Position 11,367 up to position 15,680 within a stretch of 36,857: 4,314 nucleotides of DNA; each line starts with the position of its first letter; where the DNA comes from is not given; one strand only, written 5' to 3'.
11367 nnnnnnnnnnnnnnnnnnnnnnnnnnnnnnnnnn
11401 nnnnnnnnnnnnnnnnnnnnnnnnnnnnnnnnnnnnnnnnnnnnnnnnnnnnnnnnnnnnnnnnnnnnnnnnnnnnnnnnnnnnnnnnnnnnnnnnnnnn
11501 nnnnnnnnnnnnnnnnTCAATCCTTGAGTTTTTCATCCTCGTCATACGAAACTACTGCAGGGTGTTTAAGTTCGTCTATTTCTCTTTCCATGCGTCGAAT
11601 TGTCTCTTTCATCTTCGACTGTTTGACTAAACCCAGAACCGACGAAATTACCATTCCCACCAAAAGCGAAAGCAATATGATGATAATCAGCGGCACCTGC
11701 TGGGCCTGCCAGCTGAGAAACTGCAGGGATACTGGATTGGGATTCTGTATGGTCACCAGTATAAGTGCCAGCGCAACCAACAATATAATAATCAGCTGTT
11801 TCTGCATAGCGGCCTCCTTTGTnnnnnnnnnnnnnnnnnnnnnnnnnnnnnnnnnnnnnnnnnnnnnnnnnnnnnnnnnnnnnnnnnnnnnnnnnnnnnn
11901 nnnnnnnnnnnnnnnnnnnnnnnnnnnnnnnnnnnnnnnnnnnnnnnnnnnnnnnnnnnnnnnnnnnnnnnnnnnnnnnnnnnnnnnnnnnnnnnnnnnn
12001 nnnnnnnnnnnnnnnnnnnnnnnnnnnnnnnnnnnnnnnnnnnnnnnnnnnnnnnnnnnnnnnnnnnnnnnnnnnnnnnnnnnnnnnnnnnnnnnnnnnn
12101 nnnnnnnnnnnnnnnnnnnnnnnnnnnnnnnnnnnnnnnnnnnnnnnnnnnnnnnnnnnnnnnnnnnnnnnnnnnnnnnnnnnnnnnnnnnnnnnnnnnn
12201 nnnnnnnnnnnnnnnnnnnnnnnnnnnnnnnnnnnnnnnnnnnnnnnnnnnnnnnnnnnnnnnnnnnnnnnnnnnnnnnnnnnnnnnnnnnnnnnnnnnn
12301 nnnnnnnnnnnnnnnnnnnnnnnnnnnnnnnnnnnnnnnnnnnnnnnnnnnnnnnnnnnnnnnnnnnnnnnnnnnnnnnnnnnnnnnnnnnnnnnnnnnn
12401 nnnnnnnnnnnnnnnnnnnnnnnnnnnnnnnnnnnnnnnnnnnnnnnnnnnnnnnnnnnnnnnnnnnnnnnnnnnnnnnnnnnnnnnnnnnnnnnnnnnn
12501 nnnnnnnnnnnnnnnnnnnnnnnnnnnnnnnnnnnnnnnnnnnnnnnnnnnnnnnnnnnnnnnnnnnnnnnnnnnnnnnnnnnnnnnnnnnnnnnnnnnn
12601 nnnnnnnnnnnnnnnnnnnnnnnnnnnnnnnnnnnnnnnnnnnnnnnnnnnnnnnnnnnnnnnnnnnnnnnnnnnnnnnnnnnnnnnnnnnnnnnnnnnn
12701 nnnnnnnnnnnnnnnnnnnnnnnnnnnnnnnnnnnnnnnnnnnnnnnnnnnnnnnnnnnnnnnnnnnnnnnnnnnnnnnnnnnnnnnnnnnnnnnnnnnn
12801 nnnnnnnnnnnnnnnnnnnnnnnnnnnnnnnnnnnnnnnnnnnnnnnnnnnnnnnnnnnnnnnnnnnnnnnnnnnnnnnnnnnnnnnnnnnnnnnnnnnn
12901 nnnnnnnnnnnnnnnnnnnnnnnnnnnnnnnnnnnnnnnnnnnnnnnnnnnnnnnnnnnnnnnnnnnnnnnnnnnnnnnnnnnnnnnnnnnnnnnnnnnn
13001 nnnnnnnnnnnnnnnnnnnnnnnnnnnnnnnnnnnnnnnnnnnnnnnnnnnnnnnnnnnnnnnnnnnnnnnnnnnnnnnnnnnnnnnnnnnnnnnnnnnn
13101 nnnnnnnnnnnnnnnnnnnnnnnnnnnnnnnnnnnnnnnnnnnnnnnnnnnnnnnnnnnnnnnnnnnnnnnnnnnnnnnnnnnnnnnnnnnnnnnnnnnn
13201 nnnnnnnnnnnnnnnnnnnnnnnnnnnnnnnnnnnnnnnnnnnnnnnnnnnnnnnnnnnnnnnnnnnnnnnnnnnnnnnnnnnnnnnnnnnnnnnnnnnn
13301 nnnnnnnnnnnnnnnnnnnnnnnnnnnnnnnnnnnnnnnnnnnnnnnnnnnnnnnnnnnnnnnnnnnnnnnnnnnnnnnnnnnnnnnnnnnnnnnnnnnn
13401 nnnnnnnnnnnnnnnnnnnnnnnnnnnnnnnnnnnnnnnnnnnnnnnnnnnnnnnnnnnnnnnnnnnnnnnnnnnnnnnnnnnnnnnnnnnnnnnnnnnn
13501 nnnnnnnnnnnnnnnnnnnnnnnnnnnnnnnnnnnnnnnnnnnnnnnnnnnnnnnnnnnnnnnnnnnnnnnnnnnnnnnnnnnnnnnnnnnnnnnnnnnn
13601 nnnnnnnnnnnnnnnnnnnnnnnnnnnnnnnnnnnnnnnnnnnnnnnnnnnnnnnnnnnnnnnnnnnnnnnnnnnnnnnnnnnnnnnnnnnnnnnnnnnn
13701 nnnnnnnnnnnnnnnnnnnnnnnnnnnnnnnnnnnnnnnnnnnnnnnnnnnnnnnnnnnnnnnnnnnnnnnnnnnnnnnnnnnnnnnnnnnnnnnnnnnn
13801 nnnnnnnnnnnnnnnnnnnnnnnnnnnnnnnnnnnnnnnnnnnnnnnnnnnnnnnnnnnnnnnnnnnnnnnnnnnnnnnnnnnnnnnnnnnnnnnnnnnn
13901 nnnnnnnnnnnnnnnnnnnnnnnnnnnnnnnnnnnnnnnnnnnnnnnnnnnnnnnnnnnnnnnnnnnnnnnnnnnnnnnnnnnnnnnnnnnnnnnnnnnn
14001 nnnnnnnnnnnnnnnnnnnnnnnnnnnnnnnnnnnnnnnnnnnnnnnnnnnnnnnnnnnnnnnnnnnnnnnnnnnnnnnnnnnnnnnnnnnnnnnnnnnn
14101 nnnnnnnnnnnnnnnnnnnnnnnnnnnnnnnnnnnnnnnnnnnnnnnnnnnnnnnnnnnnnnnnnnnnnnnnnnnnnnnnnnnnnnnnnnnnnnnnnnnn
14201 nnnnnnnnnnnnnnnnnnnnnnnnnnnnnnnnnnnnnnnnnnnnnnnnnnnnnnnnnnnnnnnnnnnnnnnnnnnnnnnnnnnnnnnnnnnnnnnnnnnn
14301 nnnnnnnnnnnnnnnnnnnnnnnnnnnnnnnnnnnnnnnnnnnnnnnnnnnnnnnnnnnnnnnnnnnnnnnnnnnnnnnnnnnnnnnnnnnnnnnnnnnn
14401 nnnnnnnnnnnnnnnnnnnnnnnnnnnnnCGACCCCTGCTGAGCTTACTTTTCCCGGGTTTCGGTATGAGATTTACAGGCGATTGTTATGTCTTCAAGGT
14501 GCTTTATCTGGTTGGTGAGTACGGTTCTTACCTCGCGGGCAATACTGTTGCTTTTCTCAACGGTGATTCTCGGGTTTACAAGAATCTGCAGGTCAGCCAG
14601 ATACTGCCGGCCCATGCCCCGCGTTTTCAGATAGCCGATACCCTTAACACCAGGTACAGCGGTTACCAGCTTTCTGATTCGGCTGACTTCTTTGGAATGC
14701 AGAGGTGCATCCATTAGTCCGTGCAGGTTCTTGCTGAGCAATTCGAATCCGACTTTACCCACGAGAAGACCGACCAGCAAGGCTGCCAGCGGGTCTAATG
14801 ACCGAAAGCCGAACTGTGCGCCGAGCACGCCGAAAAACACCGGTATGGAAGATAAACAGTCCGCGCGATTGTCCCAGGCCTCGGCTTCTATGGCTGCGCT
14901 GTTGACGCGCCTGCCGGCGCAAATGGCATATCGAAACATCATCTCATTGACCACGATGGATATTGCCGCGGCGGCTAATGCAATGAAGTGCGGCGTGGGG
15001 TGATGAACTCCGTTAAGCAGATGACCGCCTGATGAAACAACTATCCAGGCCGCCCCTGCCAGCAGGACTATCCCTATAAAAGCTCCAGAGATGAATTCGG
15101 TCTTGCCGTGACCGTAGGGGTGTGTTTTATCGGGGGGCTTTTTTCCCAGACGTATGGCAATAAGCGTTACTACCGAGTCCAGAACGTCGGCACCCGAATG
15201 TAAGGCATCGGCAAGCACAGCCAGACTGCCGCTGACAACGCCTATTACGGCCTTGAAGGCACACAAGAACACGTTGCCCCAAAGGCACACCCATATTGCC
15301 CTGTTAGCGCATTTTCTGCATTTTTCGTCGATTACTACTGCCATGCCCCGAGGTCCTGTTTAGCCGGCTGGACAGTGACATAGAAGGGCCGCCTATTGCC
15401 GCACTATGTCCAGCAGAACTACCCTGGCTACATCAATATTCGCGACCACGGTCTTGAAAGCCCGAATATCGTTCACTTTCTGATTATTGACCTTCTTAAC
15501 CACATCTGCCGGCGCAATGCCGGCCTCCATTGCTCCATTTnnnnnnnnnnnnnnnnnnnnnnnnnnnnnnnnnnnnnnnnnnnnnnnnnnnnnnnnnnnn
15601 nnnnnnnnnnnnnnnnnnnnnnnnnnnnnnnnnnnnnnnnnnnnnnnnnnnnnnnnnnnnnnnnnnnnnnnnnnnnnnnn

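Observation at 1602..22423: Compact, divergent magnetosome gene cluster encoded as one co-directional block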

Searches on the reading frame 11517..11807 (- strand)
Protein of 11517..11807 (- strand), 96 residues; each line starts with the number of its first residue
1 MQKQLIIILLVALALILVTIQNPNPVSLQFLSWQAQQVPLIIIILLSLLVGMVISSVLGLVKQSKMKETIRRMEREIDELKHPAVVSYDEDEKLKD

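Call 5: search_protein_families(library=pfam, proteins=[window:11517-11807:-], max_evalue=0.01)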
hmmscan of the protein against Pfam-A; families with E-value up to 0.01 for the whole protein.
window:11517-11807:- (96 aa): 2 families
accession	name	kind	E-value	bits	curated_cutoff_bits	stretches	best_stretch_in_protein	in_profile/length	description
PF06305.16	LapA_dom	-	1e-15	57.8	28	1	21-81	1-60/64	Lipopolysaccharide assembly protein A domain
PF01940.21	DUF92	-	0.0022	17.9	27.5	1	22-74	182-222/251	Integral membrane protein DUF92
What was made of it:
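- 11517..11807 (-): mamL/man2-like gene (96 aa, LapA domain, 2 TM). Pfam LapA_dom scores 58 bits (call 5).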

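Call 8: search_protein_families(library=ncbifam, proteins=[window:11517-11807:-], max_evalue=0.01)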
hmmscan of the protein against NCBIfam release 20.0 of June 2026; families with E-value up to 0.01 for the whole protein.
window:11517-11807:- (96 aa): 1 family
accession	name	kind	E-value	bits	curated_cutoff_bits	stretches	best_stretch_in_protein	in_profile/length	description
NF045846.1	MSC0882_dom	subfamily_domain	0.00064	19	60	1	6-79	18-88/244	MSC_0882 family membrane protein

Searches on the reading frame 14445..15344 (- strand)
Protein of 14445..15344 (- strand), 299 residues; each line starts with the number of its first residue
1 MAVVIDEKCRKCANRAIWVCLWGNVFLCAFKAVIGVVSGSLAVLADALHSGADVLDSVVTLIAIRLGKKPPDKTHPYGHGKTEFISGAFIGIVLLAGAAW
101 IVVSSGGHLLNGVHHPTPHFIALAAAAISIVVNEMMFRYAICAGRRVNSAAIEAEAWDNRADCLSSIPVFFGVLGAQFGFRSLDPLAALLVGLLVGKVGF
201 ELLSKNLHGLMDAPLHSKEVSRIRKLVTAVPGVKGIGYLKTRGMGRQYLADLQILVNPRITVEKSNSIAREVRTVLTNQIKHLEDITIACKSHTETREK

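Call 4: search_protein_families(library=pfam, proteins=[window:14445-15344:-], max_evalue=0.01)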
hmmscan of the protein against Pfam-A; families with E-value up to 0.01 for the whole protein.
window:14445-15344:- (299 aa): 2 families
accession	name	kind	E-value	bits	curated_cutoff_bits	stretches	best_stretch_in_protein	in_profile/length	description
PF01545.26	Cation_efflux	-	3.6e-49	167.7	26.6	1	17-211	1-198/198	Cation efflux family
PF16916.11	ZT_dimer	-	3.5e-14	53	26.7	1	216-288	2-73/78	Dimerisation domain of Zinc Transporter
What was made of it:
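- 14445..15344 (-): mamB (299 aa CDF transporter). Cation_efflux and ZT_dimer are present (call 4).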

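Call 7: search_protein_families(library=ncbifam, proteins=[window:14445-15344:-], max_evalue=0.01)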
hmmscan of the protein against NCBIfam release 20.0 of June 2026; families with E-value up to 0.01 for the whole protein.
window:14445-15344:- (299 aa): 10 families
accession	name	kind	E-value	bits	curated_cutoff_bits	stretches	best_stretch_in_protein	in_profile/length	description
NF033616.1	CDF_MamB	equivalog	1.6e-87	293.6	350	1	9-290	1-281/284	magnetosome biogenesis CDF transporter MamB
NF033615.1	CDF_MamM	equivalog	5.2e-76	255.6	350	1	7-293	2-289/290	magnetosome biogenesis CDF transporter MamM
TIGR01297.1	CDF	superfamily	1.6e-66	224.5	82.35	1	14-292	2-282/285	cation diffusion facilitator family transporter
NF040994.1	MamV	equivalog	5.9e-61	206.3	500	1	7-289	4-284/319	CDF transporter MamV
NF052621.1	MngEfTpMntE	equivalog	5.7e-38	131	500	1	26-290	15-279/293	manganese efflux transporter MntE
NF050169.1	CatEfflxFieF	equivalog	3e-34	118.5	420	1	25-284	16-274/282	cation efflux pump FieF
NF052602.1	Zn_efflux_Cdf31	equivalog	4.1e-34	118.3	460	1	11-282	4-280/299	CDF family zinc efflux transporter Cdf31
NF007064.0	PRK09509.1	equivalog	9.1e-26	90.5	447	1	16-282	12-277/300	CDF family cation-efflux transporter FieF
NF002923.0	PRK03557.1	equivalog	3.1e-16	59.5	408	1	24-278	29-278/313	CDF family zinc transporter ZitB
NF033827.1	CDF_efflux_DmeF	equivalog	1.3e-09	37.9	250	1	10-133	12-133/309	CDF family Co(II)/Ni(II) efflux transporter DmeF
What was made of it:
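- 14445..15344 (-): CDF_MamB NF033616 is the best hit at 294 bits (cut-off 350), against 118 bits for FieF (call 7).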

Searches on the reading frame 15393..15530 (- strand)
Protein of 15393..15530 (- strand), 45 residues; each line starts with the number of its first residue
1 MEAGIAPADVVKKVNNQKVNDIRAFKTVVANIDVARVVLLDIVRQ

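Call 22: search_protein_families(library=pfam, proteins=[window:15393-15530:-], max_evalue=0.01)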
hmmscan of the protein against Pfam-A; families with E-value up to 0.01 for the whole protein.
window:15393-15530:- (45 aa): 3 families
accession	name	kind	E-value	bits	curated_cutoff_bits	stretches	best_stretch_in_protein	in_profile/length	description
PF12812.13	PDZ_1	-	0.002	18.6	28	1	9-32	52-75/78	PDZ-like domain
PF13180.12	PDZ_2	-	0.0025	18.5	27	1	2-44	27-69/80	PDZ domain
PF17820.7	PDZ_6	-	0.0047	17.1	27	1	1-44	12-54/54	PDZ domain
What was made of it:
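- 15393..15530 (-): 45-aa ORF equal to the C-terminal half of a PDZ domain (remnant or micro-ORF). Weak PDZ_2/PDZ_6 hits (call 22).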
